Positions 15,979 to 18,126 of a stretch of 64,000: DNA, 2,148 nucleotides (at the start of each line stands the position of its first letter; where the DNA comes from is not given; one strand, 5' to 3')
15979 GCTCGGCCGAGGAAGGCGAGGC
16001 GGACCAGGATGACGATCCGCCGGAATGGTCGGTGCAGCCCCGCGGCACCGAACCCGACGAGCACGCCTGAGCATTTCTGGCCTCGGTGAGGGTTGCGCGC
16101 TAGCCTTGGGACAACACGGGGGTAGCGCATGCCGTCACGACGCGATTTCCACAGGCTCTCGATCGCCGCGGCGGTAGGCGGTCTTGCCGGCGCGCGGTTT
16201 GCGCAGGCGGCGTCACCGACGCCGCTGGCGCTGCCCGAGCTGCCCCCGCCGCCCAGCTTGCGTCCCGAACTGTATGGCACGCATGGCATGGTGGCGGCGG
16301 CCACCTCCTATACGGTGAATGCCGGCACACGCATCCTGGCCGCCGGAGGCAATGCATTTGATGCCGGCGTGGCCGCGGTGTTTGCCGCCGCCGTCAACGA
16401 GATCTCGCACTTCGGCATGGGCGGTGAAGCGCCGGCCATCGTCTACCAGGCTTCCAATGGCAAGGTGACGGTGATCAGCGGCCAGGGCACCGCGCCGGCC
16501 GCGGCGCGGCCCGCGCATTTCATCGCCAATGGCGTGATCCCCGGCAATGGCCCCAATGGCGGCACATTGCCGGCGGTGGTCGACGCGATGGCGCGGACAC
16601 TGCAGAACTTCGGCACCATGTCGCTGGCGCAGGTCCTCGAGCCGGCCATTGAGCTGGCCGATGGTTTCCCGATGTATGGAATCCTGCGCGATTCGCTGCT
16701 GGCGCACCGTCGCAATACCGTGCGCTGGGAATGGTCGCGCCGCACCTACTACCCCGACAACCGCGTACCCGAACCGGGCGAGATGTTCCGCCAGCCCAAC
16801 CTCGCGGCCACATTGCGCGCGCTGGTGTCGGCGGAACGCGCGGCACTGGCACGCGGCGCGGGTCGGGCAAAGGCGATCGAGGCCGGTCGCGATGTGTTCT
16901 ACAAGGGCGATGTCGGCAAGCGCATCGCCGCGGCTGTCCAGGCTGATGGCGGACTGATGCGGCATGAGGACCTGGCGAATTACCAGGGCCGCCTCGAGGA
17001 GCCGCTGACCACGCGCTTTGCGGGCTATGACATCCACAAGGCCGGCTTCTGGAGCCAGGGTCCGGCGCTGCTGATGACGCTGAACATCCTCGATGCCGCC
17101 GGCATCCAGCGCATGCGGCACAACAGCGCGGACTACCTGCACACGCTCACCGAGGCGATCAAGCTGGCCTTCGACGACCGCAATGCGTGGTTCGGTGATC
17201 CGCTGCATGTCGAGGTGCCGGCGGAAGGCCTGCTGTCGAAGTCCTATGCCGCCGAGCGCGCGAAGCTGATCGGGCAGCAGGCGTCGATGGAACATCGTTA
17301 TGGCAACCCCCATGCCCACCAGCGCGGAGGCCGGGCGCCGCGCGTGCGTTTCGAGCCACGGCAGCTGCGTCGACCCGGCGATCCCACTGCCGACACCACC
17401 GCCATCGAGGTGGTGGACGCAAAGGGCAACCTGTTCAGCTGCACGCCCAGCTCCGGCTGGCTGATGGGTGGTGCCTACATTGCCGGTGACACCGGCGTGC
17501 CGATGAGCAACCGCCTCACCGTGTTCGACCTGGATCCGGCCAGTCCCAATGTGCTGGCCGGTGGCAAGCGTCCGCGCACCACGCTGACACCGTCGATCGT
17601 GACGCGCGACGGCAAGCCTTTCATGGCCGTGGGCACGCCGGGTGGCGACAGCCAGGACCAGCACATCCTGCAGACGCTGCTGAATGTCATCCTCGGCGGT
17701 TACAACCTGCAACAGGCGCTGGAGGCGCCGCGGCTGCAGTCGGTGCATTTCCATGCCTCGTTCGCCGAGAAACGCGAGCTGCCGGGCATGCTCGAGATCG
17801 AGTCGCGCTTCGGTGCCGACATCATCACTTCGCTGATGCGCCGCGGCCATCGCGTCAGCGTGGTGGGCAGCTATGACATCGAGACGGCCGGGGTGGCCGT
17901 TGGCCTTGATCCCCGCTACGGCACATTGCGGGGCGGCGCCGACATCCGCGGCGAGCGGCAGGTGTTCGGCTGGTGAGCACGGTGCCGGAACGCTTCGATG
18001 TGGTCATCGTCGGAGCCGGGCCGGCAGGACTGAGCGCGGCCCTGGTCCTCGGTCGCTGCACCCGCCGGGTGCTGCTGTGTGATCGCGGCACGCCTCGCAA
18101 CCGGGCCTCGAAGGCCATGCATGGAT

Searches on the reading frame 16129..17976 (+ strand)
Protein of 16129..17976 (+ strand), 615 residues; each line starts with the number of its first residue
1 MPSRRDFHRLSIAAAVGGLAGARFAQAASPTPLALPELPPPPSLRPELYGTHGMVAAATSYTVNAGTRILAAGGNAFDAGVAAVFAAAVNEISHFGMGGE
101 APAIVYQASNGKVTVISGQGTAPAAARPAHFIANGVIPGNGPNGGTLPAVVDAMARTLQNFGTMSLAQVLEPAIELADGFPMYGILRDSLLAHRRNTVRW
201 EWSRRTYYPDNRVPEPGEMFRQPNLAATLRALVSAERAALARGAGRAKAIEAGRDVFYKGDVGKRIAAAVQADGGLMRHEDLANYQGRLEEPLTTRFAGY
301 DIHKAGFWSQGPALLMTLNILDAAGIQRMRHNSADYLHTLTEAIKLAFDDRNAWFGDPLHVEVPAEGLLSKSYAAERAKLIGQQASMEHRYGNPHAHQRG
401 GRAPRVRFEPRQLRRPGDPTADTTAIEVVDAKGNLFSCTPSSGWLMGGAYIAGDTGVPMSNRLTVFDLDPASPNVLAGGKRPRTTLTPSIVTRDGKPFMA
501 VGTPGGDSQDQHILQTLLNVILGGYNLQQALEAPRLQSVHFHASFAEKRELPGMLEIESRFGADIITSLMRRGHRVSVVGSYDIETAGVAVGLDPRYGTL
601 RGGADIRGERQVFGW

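Call 68: search_protein_families(library=pfam, proteins=[window:16129-17976:+], max_evalue=0.01)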
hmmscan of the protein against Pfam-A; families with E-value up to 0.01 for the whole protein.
window:16129-17976:+ (615 aa): 1 family
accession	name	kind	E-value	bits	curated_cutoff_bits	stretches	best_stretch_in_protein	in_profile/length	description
PF01019.26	G_glu_transpept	-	5.5e-120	402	27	1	68-609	2-511/512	Gamma-glutamyltranspeptidase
